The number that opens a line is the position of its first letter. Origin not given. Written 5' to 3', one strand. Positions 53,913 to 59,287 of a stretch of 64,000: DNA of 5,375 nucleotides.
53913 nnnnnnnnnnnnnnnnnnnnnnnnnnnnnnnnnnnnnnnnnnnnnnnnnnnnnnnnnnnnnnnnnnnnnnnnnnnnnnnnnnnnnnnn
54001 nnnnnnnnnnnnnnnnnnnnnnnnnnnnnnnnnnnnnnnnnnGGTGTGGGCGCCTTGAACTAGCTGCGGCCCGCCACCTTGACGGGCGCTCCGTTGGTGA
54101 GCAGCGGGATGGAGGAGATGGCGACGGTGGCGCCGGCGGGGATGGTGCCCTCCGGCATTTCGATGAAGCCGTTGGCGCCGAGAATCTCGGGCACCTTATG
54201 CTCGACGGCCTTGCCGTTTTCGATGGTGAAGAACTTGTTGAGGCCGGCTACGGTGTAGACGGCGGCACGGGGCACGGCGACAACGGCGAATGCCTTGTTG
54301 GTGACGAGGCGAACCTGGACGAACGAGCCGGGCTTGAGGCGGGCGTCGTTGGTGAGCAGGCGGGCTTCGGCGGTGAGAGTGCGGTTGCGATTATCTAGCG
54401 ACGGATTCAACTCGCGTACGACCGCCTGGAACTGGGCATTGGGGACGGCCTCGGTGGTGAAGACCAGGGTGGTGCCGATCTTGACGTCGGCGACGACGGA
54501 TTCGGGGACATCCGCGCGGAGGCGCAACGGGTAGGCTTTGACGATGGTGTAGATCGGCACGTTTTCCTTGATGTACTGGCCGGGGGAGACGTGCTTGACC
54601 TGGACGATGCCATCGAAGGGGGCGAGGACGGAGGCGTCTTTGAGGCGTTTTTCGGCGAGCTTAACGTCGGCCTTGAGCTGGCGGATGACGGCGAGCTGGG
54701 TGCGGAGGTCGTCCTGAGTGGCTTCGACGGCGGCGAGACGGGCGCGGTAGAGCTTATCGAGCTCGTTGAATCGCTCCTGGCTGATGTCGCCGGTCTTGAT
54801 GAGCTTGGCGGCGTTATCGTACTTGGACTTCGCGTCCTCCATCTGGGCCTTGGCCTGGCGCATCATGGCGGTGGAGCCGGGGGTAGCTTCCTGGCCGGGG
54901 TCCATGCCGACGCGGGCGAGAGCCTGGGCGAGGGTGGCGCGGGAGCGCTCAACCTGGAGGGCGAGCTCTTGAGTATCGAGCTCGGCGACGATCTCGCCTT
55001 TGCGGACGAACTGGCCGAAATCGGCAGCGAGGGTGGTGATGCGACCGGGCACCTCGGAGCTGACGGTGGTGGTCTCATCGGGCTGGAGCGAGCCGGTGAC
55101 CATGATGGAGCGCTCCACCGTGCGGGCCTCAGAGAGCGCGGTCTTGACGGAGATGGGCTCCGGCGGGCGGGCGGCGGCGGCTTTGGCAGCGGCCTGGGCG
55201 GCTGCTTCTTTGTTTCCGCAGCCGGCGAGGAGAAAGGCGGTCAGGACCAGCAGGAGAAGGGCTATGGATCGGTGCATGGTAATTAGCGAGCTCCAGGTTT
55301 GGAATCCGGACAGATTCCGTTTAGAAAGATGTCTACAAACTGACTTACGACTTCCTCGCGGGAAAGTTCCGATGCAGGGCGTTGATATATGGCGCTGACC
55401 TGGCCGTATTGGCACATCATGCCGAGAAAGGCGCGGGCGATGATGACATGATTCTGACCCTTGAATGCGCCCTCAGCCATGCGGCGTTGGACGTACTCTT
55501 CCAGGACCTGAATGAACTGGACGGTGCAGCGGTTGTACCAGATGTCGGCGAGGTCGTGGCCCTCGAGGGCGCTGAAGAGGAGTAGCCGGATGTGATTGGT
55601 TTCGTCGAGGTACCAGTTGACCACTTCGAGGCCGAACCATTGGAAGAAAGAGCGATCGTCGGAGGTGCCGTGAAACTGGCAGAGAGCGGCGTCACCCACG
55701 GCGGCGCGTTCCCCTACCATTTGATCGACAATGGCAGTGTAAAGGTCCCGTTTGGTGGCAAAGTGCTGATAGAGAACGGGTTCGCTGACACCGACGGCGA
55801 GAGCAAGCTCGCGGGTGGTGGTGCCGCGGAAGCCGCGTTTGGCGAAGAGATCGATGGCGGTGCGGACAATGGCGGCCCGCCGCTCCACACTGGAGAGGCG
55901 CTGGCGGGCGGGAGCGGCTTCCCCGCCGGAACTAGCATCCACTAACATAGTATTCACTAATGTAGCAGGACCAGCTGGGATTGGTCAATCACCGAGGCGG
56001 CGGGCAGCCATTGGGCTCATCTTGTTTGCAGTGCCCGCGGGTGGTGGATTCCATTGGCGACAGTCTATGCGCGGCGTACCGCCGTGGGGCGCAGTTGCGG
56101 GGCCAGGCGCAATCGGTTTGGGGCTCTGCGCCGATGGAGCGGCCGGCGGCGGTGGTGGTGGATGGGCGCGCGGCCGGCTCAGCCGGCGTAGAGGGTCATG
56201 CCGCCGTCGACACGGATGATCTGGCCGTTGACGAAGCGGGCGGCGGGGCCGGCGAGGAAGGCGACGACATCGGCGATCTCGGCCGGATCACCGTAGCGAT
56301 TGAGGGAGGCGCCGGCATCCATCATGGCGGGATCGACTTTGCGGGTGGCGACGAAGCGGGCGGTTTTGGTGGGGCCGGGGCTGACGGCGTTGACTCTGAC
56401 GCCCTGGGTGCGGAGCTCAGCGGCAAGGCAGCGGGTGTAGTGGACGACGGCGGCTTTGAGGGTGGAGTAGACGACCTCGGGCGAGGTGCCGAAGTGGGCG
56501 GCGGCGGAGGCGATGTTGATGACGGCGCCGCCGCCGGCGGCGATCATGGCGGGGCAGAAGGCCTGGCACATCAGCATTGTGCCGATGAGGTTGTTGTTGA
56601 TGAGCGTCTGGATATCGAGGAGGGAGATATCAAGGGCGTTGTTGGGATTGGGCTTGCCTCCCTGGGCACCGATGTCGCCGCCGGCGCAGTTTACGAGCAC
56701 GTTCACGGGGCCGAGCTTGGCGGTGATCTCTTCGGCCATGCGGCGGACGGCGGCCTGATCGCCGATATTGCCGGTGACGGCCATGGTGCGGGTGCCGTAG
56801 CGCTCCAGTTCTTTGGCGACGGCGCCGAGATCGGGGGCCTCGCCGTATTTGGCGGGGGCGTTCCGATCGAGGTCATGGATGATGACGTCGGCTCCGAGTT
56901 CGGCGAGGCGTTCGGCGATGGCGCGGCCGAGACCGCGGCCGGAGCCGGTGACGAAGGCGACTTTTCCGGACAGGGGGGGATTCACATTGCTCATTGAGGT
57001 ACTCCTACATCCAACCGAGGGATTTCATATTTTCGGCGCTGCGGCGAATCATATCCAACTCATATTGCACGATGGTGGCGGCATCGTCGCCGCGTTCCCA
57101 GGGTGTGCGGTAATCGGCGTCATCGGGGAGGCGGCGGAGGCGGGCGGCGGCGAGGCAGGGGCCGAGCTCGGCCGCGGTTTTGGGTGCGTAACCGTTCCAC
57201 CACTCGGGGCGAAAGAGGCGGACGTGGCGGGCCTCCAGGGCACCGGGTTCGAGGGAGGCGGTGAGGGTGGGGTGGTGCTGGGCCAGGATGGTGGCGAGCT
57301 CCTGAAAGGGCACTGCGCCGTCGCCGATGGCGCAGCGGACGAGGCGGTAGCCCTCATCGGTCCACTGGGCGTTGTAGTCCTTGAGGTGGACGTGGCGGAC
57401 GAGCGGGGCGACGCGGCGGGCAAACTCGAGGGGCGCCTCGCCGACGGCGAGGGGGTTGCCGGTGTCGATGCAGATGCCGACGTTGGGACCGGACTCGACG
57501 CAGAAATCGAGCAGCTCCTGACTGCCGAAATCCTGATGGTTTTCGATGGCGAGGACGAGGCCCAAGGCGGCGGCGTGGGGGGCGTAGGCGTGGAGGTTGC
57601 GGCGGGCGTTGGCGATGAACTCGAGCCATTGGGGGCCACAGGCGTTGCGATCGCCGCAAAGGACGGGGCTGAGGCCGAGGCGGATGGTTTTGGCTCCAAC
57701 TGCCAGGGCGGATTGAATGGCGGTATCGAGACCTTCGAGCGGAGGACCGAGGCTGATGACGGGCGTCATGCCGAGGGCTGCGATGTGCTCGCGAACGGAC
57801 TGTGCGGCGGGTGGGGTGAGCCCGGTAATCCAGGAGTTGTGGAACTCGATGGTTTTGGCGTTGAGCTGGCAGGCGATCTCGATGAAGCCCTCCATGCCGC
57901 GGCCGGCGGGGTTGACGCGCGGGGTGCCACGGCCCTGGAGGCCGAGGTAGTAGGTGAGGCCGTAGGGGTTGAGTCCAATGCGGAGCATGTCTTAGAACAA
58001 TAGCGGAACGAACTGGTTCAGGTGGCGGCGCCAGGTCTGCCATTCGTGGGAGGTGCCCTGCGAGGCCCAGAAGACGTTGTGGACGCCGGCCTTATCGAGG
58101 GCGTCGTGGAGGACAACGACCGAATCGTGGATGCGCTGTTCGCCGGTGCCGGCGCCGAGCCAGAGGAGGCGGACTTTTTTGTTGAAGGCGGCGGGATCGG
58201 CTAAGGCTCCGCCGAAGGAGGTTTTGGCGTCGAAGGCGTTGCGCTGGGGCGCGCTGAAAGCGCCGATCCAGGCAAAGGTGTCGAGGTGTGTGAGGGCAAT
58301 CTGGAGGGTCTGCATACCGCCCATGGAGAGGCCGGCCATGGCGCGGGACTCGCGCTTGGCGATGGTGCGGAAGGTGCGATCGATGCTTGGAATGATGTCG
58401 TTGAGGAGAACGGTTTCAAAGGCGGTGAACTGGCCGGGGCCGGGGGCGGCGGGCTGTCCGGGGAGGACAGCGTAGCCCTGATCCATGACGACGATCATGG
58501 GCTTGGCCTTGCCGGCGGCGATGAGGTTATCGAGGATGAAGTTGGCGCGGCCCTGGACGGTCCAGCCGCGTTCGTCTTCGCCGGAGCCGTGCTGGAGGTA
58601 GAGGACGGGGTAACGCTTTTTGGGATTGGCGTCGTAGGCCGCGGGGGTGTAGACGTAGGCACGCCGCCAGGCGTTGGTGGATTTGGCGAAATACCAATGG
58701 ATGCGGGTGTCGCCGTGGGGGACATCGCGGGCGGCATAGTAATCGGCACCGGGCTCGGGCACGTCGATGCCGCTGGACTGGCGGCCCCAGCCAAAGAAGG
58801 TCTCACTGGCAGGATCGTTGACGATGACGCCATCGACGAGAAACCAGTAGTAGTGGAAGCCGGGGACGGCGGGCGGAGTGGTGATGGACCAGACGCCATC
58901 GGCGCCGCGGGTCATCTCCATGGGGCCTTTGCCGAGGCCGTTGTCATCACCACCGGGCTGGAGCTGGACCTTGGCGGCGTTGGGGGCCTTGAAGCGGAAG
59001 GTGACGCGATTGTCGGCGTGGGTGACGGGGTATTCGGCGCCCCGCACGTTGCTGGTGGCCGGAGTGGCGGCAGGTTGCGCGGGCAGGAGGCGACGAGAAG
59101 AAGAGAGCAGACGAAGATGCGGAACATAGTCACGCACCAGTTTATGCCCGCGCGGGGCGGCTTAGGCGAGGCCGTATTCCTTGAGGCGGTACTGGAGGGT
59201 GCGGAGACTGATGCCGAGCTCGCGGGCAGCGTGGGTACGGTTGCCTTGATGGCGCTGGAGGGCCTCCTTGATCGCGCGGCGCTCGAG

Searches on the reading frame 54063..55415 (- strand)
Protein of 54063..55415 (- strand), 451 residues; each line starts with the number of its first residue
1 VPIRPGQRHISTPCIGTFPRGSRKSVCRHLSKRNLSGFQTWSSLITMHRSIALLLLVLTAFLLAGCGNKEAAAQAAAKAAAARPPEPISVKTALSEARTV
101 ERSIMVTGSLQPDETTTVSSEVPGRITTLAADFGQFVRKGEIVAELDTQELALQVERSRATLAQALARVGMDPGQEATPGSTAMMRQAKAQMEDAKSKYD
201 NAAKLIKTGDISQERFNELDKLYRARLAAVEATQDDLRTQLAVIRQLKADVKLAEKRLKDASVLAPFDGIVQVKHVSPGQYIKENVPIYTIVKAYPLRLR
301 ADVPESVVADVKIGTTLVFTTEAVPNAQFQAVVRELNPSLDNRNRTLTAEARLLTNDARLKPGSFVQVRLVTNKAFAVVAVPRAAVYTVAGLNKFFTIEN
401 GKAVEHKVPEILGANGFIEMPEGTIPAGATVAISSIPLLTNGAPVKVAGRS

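Call 27: search_protein_families(library=pfam, proteins=[window:54063-55415:-], max_evalue=0.0001)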
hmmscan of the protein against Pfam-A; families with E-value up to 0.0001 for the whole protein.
window:54063-55415:- (451 aa): 2 families
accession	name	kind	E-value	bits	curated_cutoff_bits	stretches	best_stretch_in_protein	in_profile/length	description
PF16576.10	HlyD_D23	-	3.3e-27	95.6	30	1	100-366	2-214/214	Barrel-sandwich domain of CusB or HlyD membrane-fusion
PF13437.12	HlyD_3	-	9.7e-16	58.9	22.2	1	263-363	2-106/106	HlyD family secretion protein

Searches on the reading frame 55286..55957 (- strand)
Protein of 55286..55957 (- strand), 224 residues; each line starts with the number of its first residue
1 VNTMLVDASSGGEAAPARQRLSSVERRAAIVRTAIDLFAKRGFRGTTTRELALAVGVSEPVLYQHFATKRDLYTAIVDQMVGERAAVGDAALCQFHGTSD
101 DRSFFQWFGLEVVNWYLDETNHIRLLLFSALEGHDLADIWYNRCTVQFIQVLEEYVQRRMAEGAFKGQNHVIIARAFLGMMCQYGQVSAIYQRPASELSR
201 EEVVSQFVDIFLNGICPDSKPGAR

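Call 29: search_protein_families(library=pfam, proteins=[window:55286-55957:-], max_evalue=0.0001)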
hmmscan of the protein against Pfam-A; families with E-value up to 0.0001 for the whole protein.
window:55286-55957:- (224 aa): 3 families
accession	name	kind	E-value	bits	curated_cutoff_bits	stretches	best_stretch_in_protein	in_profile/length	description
PF00440.29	TetR_N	-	6.6e-15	55.1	24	1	30-76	1-47/47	Bacterial regulatory proteins, tetR family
PF14246.11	TetR_C_7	-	3.3e-06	27.5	22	1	124-212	24-114/119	AefR-like transcriptional repressor, C-terminal domain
PF17932.6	TetR_C_24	-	3.3e-05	24.6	26.4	0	113-215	16-114/114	Tetracyclin repressor-like, C-terminal domain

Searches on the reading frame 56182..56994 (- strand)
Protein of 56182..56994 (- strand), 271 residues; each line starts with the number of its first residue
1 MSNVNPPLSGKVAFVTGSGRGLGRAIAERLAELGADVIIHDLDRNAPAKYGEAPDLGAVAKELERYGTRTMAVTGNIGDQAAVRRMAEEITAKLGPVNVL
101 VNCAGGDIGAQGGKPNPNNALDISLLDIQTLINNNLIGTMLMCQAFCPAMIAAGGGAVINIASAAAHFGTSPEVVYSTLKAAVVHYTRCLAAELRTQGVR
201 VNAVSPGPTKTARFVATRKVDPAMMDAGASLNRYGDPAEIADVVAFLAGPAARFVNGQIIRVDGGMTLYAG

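Call 62: search_protein_families(library=pfam, proteins=[window:56182-56994:-], max_evalue=0.0001)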
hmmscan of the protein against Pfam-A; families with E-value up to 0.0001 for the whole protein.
window:56182-56994:- (271 aa): 4 families
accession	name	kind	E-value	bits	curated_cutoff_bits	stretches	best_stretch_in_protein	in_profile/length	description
PF13561.12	adh_short_C2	-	7.1e-52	176.8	27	1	20-267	6-236/236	Enoyl-(Acyl carrier protein) reductase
PF00106.31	adh_short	-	7e-46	156.6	26.6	1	11-215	1-188/195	short chain dehydrogenase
PF08659.16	KR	-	2.4e-08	34.5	22.6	1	14-105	4-90/180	KR domain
PF02826.25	2-Hacid_dh_C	-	8.5e-05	22.4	25.1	0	8-108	34-131/178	D-isomer specific 2-hydroxyacid dehydrogenase, NAD binding domain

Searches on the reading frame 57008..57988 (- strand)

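Call 62: search_protein_families(library=pfam, proteins=[window:57008-57988:-], max_evalue=0.0001)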
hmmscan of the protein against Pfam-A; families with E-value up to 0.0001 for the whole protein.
window:57008-57988:- (327 aa): 1 family
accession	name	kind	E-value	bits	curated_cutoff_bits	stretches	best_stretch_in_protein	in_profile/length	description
PF01261.30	AP_endonuc_2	-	9.6e-20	71.8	31.1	1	84-247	67-228/249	Xylose isomerase-like TIM barrel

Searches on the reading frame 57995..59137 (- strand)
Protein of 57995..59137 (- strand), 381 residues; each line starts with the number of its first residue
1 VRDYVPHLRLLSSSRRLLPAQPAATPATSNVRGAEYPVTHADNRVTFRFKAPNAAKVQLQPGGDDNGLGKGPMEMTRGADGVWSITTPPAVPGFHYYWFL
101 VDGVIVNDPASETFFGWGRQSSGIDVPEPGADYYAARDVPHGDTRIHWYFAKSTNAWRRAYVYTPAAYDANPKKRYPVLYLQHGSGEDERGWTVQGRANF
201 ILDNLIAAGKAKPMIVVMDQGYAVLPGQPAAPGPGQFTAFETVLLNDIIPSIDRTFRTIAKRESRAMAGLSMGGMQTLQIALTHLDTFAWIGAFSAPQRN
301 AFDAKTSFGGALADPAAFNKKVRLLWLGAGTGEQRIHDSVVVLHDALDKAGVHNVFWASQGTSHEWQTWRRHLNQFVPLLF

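Call 62: search_protein_families(library=pfam, proteins=[window:57995-59137:-], max_evalue=0.0001)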
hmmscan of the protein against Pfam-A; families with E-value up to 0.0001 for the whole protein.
window:57995-59137:- (381 aa): 1 family
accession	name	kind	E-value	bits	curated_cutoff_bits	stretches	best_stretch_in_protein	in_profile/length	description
PF00756.26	Esterase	-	1.4e-22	81.1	22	1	153-375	3-246/251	Putative esterase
